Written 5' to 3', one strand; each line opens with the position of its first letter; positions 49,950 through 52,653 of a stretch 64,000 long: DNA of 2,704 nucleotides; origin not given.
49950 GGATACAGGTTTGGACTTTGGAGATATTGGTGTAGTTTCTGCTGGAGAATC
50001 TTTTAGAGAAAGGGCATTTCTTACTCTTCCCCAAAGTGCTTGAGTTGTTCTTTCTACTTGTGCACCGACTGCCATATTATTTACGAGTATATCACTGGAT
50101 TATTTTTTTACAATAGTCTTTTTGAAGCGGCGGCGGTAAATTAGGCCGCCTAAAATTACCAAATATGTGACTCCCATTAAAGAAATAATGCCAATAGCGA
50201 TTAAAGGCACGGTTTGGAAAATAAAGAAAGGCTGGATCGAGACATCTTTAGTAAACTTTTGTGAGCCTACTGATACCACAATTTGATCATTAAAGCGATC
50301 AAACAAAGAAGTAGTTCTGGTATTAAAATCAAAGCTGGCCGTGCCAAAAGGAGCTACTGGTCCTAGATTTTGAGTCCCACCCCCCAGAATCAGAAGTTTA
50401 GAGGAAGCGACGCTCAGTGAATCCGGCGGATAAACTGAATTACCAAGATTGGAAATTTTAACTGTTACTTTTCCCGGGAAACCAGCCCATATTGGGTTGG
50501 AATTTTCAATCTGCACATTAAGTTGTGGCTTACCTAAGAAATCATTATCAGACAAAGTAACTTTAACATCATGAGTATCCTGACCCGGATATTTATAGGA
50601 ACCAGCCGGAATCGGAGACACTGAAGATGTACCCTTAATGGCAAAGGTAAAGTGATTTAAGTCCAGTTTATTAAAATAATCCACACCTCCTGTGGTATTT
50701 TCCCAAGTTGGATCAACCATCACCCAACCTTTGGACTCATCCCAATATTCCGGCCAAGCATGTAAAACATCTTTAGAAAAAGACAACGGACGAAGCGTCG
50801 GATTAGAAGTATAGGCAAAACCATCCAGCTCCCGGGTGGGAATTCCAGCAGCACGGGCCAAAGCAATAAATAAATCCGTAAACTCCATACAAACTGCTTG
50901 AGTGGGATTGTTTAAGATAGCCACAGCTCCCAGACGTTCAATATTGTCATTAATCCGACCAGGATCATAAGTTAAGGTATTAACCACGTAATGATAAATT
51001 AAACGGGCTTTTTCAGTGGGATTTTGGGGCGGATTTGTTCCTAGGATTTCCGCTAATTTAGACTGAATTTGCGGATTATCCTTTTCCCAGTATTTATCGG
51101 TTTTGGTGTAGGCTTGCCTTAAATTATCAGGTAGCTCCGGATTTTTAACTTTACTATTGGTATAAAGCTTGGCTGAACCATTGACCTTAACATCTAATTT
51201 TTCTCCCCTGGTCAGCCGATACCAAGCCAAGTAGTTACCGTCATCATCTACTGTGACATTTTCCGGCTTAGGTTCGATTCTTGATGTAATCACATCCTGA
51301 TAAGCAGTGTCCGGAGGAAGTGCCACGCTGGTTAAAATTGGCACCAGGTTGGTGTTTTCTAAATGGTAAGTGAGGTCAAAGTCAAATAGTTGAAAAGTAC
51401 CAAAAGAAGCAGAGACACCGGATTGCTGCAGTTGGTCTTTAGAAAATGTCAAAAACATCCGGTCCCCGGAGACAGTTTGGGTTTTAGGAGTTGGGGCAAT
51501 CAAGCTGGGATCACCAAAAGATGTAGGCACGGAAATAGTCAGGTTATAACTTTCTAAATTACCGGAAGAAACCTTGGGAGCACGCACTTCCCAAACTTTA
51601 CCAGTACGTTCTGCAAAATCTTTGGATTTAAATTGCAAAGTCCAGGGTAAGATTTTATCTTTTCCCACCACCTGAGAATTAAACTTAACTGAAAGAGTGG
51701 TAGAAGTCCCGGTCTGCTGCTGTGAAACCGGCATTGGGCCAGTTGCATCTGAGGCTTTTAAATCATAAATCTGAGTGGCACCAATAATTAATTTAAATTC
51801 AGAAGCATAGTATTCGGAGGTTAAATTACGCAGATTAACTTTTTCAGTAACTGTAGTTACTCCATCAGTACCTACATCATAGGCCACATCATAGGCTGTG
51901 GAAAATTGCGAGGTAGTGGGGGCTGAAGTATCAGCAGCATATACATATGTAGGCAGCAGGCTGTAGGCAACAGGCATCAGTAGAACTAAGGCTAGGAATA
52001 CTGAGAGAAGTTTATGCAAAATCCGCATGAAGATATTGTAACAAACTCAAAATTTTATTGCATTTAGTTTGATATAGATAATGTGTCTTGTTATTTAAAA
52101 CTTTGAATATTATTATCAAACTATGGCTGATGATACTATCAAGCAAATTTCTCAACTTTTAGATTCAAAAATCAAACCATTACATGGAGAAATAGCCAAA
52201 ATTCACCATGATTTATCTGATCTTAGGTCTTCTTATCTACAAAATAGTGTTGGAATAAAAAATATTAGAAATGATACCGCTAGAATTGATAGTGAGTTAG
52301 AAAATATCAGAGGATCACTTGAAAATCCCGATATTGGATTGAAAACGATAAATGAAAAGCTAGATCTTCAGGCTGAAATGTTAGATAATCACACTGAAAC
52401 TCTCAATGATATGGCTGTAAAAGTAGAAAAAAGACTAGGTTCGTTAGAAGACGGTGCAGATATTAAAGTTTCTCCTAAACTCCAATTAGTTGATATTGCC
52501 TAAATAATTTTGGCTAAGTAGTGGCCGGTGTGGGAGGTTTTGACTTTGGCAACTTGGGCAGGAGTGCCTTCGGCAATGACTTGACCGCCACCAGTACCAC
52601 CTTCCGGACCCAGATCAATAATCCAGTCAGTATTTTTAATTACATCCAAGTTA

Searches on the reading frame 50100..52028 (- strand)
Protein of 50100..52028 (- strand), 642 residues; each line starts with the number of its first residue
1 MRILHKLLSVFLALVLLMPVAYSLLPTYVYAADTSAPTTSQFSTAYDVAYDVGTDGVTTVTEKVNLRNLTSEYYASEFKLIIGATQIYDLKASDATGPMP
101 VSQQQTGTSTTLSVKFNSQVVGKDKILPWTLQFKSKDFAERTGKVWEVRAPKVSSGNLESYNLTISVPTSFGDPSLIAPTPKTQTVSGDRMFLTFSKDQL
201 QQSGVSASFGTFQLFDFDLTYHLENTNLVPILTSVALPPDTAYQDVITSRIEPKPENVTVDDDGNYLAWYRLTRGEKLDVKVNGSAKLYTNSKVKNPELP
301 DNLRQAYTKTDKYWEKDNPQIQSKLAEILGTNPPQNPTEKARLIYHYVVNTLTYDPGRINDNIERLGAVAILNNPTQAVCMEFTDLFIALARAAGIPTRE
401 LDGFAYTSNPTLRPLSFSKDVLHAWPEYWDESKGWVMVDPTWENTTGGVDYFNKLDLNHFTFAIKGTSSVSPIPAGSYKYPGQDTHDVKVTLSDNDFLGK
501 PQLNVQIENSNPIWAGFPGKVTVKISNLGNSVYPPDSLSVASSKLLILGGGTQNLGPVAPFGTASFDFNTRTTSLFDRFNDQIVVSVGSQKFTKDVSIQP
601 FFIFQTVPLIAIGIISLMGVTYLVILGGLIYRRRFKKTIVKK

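Call 3: search_protein_families(library=pfam, proteins=[window:50100-52028:-], max_evalue=1)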
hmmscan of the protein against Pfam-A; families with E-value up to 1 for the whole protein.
window:50100-52028:- (642 aa): 3 families
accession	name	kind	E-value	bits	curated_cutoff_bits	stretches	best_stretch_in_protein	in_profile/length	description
PF01841.26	Transglut_core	-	4.9e-19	69.1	23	1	331-440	8-108/108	Transglutaminase-like superfamily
PF09972.14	DUF2207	-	0.037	14.7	24.4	1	45-181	4-139/172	Predicted membrane protein (DUF2207) N-terminal domain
PF19119.5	DUF5803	-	0.38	10.7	25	1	234-274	103-143/196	Family of unknown function (DUF5803)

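Call 4: search_protein_families(library=ncbifam, proteins=[window:50100-52028:-], max_evalue=1)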
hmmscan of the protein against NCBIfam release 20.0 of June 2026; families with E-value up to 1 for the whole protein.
window:50100-52028:- (642 aa): 1 family
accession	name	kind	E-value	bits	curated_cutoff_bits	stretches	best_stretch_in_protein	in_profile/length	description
NF000442.2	blaTUS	exception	0.097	12.1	550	1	427-465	82-119/248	TUS family subclass B1 metallo-beta-lactamase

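Call 11: search_protein_families(library=phrogs, proteins=[window:50100-52028:-], max_evalue=1)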
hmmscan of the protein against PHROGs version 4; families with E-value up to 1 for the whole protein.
window:50100-52028:- (642 aa): 1 family
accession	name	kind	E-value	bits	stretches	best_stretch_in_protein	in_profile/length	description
phrog_6342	-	unknown function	0.19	12.8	1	274-374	124-220/236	-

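Call 12: search_protein_families(library=padloc, proteins=[window:50100-52028:-], max_evalue=1)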
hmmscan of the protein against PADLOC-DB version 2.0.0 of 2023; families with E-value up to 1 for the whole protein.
window:50100-52028:- (642 aa): 0 families

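Call 25: find_related_loci(query=A1, collection=genome_contigs, flank=10000)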
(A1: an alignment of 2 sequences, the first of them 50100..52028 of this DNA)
Query A1 (642 aa) in genome_contigs; peptide patterns used: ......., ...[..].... (x = any residue, [..] = any of these).
107 stretches matched a pattern; 24 encode a relative of the query (tblastn E <= 1e-3); 24 distinct loci.
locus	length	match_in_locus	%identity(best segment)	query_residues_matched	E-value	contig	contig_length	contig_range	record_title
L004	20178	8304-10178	73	3-637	0e+0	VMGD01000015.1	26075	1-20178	MAG: Microgenomates group bacterium Gr01-1014_7 G01um10147_scaffold_526, whole genome shotgun sequence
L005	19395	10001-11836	66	4-618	0e+0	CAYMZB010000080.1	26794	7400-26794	MAG TPA_asm: uncultured Gammaproteobacteria bacterium isolate binchicken_co203_489 genome assembly, contig: k141_2965734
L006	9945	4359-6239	65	1-635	0e+0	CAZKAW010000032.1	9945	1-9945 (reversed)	MAG TPA_asm: uncultured Gammaproteobacteria bacterium isolate binchicken_co38_470 genome assembly, contig: NODE_14440_le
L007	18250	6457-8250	68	29-632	0e+0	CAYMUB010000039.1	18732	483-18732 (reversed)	MAG TPA_asm: uncultured Gammaproteobacteria bacterium isolate binchicken_co203_488 genome assembly, contig: k141_2562944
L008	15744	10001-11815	68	35-637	0e+0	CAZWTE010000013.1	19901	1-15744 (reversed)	MAG TPA_asm: uncultured Gammaproteobacteria bacterium isolate binchicken_co144_909 genome assembly, contig: NODE_5644_le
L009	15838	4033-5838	67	24-631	0e+0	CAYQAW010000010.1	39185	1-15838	MAG TPA_asm: uncultured Gammaproteobacteria bacterium isolate binchicken_co251_588 genome assembly, contig: NODE_1431_le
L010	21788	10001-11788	66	42-637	0e+0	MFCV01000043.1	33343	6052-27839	MAG: Candidatus Daviesbacteria bacterium RIFCSPHIGHO2_02_FULL_36_13 rifcsphigho2_02_scaffold_7055, whole genome shotgun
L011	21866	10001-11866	64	10-637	0e+0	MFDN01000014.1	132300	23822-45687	MAG: Candidatus Daviesbacteria bacterium RIFCSPLOWO2_01_FULL_39_23 rifcsplowo2_01_scaffold_69, whole genome shotgun sequ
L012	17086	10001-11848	64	14-635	0e+0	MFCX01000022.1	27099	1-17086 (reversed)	MAG: Candidatus Daviesbacteria bacterium RIFCSPHIGHO2_02_FULL_39_12 rifcsphigho2_02_scaffold_2429, whole genome shotgun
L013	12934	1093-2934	63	8-636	0e+0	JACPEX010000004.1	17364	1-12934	MAG: Candidatus Daviesbacteria bacterium isolate NC_groundwater_346_Ag_B-0.1um_38_13 GD18-4_B1_scaffold_103691, whole ge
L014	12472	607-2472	62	6-637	0e+0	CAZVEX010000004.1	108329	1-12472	MAG TPA_asm: uncultured Gammaproteobacteria bacterium isolate binchicken_co38_210 genome assembly, contig: NODE_467_leng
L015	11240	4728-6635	63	3-638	0e+0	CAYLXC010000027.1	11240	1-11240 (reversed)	MAG TPA_asm: uncultured Gammaproteobacteria bacterium isolate SRP178908_co2_35 genome assembly, contig: NODE_3358_length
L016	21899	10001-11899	62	2-637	0e+0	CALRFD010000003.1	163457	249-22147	MAG: Patescibacteria group bacterium isolate Ike-100m-12 genome assembly, contig: Ike-100-c31, whole genome shotgun sequ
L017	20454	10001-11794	67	29-631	0e+0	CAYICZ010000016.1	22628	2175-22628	MAG TPA_asm: uncultured Gammaproteobacteria bacterium isolate ERP119705_co18_1 genome assembly, contig: NODE_2654_length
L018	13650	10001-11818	64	21-632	0e+0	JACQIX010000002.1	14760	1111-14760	MAG: Candidatus Daviesbacteria bacterium isolate NC_groundwater_1136_Ag_S-0.1um_38_183 S_p1_S3_coassembly_k141_14281, wh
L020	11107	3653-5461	63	36-637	0e+0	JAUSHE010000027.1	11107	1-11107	MAG: Candidatus Daviesbacteria bacterium isolate E14_metabat.bin.170_sub E14_k141_1242323, whole genome shotgun sequence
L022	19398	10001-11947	63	3-637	0e+0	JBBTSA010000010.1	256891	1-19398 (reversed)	MAG: Patescibacteria group bacterium isolate H51-bin048_1 H51_bin048_1_000000000010, whole genome shotgun sequence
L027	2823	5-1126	36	249-626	1e-71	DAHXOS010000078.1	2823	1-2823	MAG TPA_asm: bacterium isolate clean1861 k141_243806, whole genome shotgun sequence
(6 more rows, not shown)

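Call 53: search_solved_structures(query=window:50100-52028:-, max_evalue=0.01)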
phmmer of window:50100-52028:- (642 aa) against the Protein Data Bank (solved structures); distinct sequences matched with E-value up to 0.01: 2.
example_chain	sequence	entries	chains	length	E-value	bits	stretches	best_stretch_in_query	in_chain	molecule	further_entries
6g49_A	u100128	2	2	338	4.5e-07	32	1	376-444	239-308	Protein-glutamine gamma-glutamyltransferase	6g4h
3isr_A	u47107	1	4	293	0.0069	18.1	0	335-411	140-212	Transglutaminase-like enzymes, putative cysteine protease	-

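Call 63: search_protein_families(library=pfam, proteins=[L004:7566-8222:-, L013:424-1065:+, L007:9943-10998:+, L004:6896-7516:+, L005:8443-9246:+, L009:3406-4044:-, L017:7222-8412:-, L020:2871-3554:+, L022:9181-9798:-], max_evalue=0.01)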
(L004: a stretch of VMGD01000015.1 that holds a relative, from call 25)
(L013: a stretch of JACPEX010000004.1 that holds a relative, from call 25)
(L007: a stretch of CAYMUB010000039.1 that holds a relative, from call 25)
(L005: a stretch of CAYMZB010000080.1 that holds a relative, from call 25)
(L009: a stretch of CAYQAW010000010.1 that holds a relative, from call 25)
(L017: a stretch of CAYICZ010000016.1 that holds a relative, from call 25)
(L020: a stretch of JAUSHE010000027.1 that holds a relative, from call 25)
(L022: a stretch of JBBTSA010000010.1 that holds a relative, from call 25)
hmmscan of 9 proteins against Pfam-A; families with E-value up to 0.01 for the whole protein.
L004:7566-8222:- (218 aa): 1 family
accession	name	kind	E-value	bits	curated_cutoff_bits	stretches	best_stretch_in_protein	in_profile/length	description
PF01797.21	Y1_Tnp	-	8.9e-09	36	23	1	62-145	31-119/121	Transposase IS200 like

L013:424-1065:+ (213 aa): 8 families
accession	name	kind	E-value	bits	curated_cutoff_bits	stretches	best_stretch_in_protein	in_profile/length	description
PF13419.12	HAD_2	-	4.8e-43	147.8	23.8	1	9-183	1-177/178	Haloacid dehalogenase-like hydrolase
PF00702.32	Hydrolase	-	1.8e-25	90.9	26.4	1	7-178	2-191/191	haloacid dehalogenase-like hydrolase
PF13242.12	Hydrolase_like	-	3.4e-13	49.8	22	1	141-207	4-74/75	HAD-hyrolase-like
PF03767.20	Acid_phosphat_B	-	0.00013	22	27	0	4-27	75-98/230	HAD superfamily, subfamily IIIB (Acid phosphatase)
PF12710.13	HAD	-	0.00086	20.2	27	1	9-173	1-187/189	haloacid dehalogenase-like hydrolase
PF03031.24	NIF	-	0.0047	17.1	21.8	1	77-182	30-132/160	NLI interacting factor-like phosphatase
PF08282.18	Hydrolase_3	-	0.0079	16.4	20.9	0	72-177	124-222/255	haloacid dehalogenase-like hydrolase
PF11019.14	DUF2608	-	0.0087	16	22.6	0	146-192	166-212/244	Protein of unknown function (DUF2608)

L007:9943-10998:+ (351 aa): 0 families

L004:6896-7516:+ (206 aa): 0 families

L005:8443-9246:+ (267 aa): 3 families
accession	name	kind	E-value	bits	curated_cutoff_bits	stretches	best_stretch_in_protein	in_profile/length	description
PF08241.18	Methyltransf_11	-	2.1e-06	28.7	21.2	1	52-150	1-83/95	Methyltransferase domain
PF13649.12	Methyltransf_25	-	2.9e-05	25.1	27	1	51-145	1-82/97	Methyltransferase domain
PF08242.18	Methyltransf_12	-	0.0093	17.1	30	0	52-153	1-91/98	Methyltransferase domain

L009:3406-4044:- (212 aa): 1 family
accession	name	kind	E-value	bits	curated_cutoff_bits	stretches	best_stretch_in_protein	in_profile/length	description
PF25018.1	HEAT_IPO9_c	-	0.0056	16.5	27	1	44-109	151-215/264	Importin-9 central HEAT repeats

L017:7222-8412:- (396 aa): 13 families
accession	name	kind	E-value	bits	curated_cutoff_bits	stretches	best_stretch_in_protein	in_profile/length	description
PF13384.12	HTH_23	-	2.5e-06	27.6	24.6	0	77-97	15-36/50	Homeodomain-like domain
PF03683.19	UPF0175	-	2.5e-06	27.5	27.9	0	65-107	20-63/75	Uncharacterised protein family (UPF0175)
PF13936.12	HTH_38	-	3.7e-06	27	27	1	76-102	18-44/44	Helix-turn-helix domain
PF04545.22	Sigma70_r4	-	4.9e-06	26.4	24.1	0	127-152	13-37/50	Sigma-70, region 4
PF17762.8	HTH_ParB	-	2.1e-05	25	22.6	1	127-163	12-48/102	ParB HTH domain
PF08281.18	Sigma70_r4_2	-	9e-05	22.5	25.7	0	79-99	27-47/54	Sigma-70, region 4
PF13412.12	HTH_24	-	0.00011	22.1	21.9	0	134-157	16-39/48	Winged helix-turn-helix DNA-binding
PF12728.13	HTH_17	-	0.00031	21.4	27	0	79-111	2-34/51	Helix-turn-helix domain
PF13518.12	HTH_28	-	0.00044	20.7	25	0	73-97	8-31/52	Helix-turn-helix domain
PF08279.18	HTH_11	-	0.00072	19.8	25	0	70-98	6-35/55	HTH domain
PF01381.28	HTH_3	-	0.00095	19.6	23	0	129-163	3-37/55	Helix-turn-helix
PF14528.11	LAGLIDADG_3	-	0.0015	19.2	22.5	0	274-319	3-48/82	LAGLIDADG-like domain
PF12802.13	MarR_2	-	0.0046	17.5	27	0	77-97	18-39/61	MarR family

L020:2871-3554:+ (227 aa): 0 families

L022:9181-9798:- (205 aa): 0 families

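Call 76: search_protein_families(library=pfam, proteins=[L010:13063-13617:-], max_evalue=1)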
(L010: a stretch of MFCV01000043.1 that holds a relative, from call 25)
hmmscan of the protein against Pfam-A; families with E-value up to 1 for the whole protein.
L010:13063-13617:- (184 aa): 0 families

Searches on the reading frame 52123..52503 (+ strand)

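Call 3: search_protein_families(library=pfam, proteins=[window:52123-52503:+], max_evalue=1)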
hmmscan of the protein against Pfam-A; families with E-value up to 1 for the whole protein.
window:52123-52503:+ (126 aa): 23 families
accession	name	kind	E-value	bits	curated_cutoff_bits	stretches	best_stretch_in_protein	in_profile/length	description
PF10498.14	IFT57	-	0.0017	17.8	40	1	4-67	257-320/360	Intra-flagellar transport protein 57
PF05531.17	NPV_P10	-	0.0031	18.4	29.8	1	47-96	8-60/75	Nucleopolyhedrovirus P10 protein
PF25541.1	TBCA_PH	-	0.0039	17.3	27.8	1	27-85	69-128/139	PH domain-containing proteins, TBCA domain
PF06160.17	EzrA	-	0.011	14.5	39.6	1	7-87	100-177/557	Septation ring formation regulator, EzrA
PF13874.11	Nup54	-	0.015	15.7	30.5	1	71-120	29-74/140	Nucleoporin complex subunit 54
PF07889.17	DUF1664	-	0.019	15.5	34.6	1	5-79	49-123/124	Protein of unknown function (DUF1664)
PF03148.19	Tektin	-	0.023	13.9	34.3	0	19-66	321-368/383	Tektin family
PF24430.1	DUF7553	-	0.025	15.5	27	0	6-36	32-62/85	Family of unknown function (DUF7553)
PF06419.17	COG6_N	-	0.028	15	27.4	0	16-64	34-82/114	Conserved oligomeric complex COG6, N-terminal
PF17002.10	DUF5089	-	0.036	14.3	36.1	1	47-99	130-175/193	Domain of unknown function (DUF5089)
PF08702.15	Fib_alpha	-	0.038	14.6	29.9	1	3-53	76-126/143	Fibrinogen alpha/beta chain family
PF01544.23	CorA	-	0.062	13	27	1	3-96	131-224/292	CorA-like Mg2+ transporter protein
PF24531.2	ANC1_spectrin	-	0.063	14.1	27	1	15-95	4-82/95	Nuclear anchorage protein 1, spectrin repeat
PF10241.14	KxDL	-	0.073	13.8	27.2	0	7-67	19-79/86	Uncharacterized conserved protein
PF06009.19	Laminin_II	-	0.075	13.5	33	1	46-101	13-75/138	Laminin Domain II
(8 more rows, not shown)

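Call 4: search_protein_families(library=ncbifam, proteins=[window:52123-52503:+], max_evalue=1)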
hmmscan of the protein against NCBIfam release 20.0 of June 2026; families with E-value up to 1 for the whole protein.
window:52123-52503:+ (126 aa): 14 families
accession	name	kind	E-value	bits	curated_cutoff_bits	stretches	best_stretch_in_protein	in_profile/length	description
NF038350.1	taxis_HmpF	equivalog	0.00032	19.2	200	1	7-103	451-547/553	pilus motility taxis protein HmpF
TIGR04523.1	Mplasa_alph_rch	subfamily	0.0008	17.4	270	1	6-96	403-493/745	helix-rich protein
TIGR04211.1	SH3_and_anchor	equivalog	0.00092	18.9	65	1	5-100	63-157/198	TIGR04211 family SH3 domain-containing protein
NF045487.1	ASRP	equivalog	0.0032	16.2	300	1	14-96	203-287/593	archaea-specific SMC-related protein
TIGR02169.1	SMC_prok_A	equivalog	0.0034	15.1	729.4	1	14-101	399-775/1165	chromosome segregation protein SMC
TIGR02168.1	SMC_prok_B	equivalog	0.0061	14.3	567.35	1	15-102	875-962/1181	chromosome segregation protein SMC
NF041035.1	Rad50_Halo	equivalog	0.0084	14.5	1000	1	15-114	349-448/883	DNA double-strand break repair ATPase Rad50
NF040738.1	nickel_Mua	equivalog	0.015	15.3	75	1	6-102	23-118/185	nickel-binding protein Mua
TIGR02559.1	HrpB7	equivalog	0.017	15.5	134.4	1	50-98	15-63/158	type III secretion protein HrpB7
NF043058.1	T4SS_LegC2C7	subfamily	0.022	13.7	350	1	5-108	112-215/348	LegC2/C7 family Dot/Icm T4SS effector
NF003413.0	PRK04778.1-7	equivalog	0.03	12.7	556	1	7-88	102-180/564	septation ring formation regulator EzrA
NF033459.1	DksA_like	equivalog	0.047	14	105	1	6-80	3-77/113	RNA polymerase-binding protein DksA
NF009344.0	PRK12705.1-1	equivalog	0.051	12.2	831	1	13-105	97-196/572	hypothetical protein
NF033930.1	pneumo_PspA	exception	0.098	11.3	850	1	11-67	290-347/659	pneumococcal surface protein A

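Call 11: search_protein_families(library=phrogs, proteins=[window:52123-52503:+], max_evalue=1)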
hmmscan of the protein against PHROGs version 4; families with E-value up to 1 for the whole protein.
window:52123-52503:+ (126 aa): 14 families
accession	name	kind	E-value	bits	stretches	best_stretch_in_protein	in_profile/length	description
phrog_788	-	tail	0.0068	17.2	1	8-102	199-286/297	tail protein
phrog_1811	-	unknown function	0.0089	17.3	1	11-63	4-52/68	-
phrog_5328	-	unknown function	0.012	17.1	1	13-95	7-89/101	-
phrog_5911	-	tail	0.025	11.9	1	8-106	209-305/3089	tail protein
phrog_2990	-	unknown function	0.033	15.4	1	14-81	32-99/133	-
phrog_12015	-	unknown function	0.039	14.5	1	50-101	98-149/165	-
phrog_5553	-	unknown function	0.042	15.1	1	6-92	5-77/114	-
phrog_5225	-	unknown function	0.063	14.6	1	50-109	3-63/92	-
phrog_4747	-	unknown function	0.081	12.9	1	45-121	194-274/610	-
phrog_31956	-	unknown function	0.12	12.4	1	53-111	402-460/596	-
phrog_4704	-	tail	0.14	11.8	1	20-103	8-91/625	tail length tape measure protein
phrog_16084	-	transcription regulation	0.23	12.1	1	54-100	131-177/206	transcriptional regulator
phrog_1009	-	unknown function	0.24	12.5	0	15-79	34-98/103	-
phrog_95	-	integration and excision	0.35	10.4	1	13-92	452-540/651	integrase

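Call 12: search_protein_families(library=padloc, proteins=[window:52123-52503:+], max_evalue=1)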
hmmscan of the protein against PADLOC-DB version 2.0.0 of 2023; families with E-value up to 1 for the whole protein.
window:52123-52503:+ (126 aa): 8 families
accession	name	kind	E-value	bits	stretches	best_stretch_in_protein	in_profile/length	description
PDLC03863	LmuB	-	1.8e-05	21.6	1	10-111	208-308/610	-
PDLC02723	PbeC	-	0.00076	16.1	1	10-105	367-454/618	PbeC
PDLC02739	PbeC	-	0.0027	14.5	1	15-79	366-431/644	PbeC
PDLC02722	PbeC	-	0.0036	14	1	11-105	345-444/643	PbeC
PDLC03862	LmuB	-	0.0062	12.9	1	4-103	186-286/643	-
PDLC03859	LmuB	-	0.0076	13.5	1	11-107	370-474/611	-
PDLC02753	PbeC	-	0.015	11.7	1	20-89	373-443/648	PbeC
PDLC00259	LmuB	-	0.016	12.1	1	13-101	189-277/588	AAA ATPase domain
